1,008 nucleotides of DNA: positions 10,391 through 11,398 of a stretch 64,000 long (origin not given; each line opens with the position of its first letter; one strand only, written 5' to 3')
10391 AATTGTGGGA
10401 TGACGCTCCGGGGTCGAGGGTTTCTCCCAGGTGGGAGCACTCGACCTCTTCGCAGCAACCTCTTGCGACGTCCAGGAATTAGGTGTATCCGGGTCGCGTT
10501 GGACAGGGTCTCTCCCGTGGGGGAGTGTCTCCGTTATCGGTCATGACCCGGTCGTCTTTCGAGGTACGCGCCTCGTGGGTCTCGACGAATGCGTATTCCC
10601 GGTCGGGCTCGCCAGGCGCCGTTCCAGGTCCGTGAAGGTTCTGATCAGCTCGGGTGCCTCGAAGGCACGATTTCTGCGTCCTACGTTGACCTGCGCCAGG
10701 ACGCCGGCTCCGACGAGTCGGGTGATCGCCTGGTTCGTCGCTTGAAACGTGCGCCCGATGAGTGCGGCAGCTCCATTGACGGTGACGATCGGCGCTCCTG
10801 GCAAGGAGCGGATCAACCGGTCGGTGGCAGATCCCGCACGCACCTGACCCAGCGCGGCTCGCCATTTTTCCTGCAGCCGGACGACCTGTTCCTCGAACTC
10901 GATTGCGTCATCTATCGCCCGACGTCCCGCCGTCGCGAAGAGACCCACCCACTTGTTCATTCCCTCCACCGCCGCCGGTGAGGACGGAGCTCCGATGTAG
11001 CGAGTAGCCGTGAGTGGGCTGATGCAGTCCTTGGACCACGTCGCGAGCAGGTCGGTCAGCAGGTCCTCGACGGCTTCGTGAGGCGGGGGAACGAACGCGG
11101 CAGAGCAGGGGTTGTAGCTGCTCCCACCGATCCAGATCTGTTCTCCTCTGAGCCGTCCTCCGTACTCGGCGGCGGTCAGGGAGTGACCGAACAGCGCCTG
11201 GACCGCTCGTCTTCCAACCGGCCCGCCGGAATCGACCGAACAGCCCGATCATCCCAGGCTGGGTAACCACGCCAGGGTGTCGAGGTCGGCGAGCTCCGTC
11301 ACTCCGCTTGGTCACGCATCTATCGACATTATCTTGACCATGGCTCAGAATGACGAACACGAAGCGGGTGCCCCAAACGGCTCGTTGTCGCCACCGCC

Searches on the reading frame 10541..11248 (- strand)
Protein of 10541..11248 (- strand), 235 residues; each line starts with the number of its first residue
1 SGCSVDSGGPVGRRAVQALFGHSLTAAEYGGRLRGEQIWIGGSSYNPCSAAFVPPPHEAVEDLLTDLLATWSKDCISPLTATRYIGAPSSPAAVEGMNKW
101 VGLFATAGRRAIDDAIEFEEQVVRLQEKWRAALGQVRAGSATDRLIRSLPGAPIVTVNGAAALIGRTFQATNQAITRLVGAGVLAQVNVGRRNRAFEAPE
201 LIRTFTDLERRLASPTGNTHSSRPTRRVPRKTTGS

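Call 59: search_protein_families(library=pfam, proteins=[window:10541-11248:-], max_evalue=1)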
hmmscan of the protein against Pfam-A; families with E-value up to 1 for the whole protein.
window:10541-11248:- (235 aa): 1 family
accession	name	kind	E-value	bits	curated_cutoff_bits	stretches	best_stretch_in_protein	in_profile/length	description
PF10494.15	Stk19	-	0.075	12.9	27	1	144-215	24-94/278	Inactive serine-threonine protein kinase 19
